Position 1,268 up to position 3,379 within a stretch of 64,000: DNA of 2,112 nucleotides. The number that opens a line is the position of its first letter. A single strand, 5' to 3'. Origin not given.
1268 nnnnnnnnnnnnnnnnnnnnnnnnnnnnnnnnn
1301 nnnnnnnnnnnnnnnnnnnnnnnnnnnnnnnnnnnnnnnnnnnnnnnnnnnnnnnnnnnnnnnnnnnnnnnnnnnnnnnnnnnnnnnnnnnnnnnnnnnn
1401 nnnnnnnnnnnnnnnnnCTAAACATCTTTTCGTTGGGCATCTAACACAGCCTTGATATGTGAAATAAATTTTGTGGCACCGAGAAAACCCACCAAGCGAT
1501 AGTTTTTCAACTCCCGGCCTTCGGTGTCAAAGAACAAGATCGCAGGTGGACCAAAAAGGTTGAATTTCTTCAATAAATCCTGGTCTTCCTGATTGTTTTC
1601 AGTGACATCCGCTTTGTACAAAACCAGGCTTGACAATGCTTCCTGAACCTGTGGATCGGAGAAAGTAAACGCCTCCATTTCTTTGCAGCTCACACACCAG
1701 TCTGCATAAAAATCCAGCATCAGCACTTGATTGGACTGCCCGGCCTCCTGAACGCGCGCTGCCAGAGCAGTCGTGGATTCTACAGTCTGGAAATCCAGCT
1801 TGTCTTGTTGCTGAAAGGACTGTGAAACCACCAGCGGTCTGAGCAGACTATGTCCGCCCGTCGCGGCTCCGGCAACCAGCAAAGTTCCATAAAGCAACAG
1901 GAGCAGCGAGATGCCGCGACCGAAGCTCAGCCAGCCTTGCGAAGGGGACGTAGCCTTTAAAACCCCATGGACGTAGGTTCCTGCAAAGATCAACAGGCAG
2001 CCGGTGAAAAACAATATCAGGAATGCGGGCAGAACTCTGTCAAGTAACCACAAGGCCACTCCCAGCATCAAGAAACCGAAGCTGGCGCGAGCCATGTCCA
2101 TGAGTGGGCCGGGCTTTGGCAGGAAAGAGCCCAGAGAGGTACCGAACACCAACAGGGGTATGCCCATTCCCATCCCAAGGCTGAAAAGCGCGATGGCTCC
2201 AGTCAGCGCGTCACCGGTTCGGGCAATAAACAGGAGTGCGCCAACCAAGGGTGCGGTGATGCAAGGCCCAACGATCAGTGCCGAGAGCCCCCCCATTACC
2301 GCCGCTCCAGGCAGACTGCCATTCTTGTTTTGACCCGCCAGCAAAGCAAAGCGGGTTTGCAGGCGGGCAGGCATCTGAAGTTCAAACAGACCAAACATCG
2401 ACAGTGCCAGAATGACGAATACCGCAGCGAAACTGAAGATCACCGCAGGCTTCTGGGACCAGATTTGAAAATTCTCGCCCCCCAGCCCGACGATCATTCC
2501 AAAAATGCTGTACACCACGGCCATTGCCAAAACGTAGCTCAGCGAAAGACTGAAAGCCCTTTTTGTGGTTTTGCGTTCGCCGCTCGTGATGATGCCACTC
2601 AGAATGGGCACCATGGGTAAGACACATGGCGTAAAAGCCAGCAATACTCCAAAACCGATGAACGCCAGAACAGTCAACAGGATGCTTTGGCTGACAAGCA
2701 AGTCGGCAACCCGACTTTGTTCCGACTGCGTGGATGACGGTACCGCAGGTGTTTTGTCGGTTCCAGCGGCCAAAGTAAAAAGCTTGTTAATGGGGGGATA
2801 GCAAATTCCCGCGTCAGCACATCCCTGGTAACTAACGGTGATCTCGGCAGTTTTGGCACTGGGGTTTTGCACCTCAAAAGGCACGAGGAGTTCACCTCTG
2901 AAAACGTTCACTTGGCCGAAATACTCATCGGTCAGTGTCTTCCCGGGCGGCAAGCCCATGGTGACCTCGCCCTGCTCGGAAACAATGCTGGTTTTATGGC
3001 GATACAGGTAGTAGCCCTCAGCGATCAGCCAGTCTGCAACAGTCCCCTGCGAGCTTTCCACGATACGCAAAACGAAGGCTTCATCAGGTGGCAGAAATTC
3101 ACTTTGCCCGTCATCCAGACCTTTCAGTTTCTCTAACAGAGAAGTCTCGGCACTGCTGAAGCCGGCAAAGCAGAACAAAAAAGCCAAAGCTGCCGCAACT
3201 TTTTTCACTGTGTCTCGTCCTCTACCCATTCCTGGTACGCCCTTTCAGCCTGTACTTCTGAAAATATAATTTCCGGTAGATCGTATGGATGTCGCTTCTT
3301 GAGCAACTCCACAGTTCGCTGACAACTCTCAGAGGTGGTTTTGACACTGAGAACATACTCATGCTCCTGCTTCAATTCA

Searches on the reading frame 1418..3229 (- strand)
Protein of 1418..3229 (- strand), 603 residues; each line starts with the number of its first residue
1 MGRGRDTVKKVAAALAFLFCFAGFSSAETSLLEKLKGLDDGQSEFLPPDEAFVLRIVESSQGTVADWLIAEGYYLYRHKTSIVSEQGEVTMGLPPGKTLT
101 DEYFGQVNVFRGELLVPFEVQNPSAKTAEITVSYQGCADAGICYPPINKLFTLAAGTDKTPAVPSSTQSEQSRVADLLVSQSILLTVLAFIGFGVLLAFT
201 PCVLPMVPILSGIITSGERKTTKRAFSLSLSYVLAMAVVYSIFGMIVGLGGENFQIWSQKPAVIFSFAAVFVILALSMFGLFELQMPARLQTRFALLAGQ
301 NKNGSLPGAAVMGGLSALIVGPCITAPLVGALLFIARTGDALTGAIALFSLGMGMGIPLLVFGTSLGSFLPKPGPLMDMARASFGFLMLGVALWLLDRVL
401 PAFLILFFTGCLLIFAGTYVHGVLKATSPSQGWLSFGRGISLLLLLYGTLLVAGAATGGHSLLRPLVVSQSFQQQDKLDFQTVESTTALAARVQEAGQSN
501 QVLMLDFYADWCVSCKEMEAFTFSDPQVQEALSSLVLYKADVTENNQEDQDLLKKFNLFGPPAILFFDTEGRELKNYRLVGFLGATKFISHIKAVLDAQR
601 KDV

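Call 17: search_protein_families(library=pfam, proteins=[window:1418-3229:-], max_evalue=0.00001)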
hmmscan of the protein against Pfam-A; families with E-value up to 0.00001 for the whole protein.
window:1418-3229:- (603 aa): 6 families
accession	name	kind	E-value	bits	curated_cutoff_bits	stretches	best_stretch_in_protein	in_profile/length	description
PF02683.22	DsbD_TM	-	2.1e-84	282.6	27.1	1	184-400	2-219/219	Cytochrome C biogenesis protein transmembrane domain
PF11412.14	DsbD_N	-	3.8e-29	101.6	25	1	42-153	1-117/119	Thiol:disulfide interchange protein DsbD, N-terminal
PF13899.12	Thioredoxin_7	-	2.8e-13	50.2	27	1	487-568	4-82/83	Thioredoxin-like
PF13098.12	Thioredoxin_2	-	4.3e-10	40.3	27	1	497-589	2-101/104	Thioredoxin-like domain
PF00085.26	Thioredoxin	-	1.5e-08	35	23.5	1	498-577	16-88/103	Thioredoxin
PF13386.12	DsbD_2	-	1.9e-08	34.9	24.9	1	194-372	6-180/199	Cytochrome C biogenesis protein transmembrane region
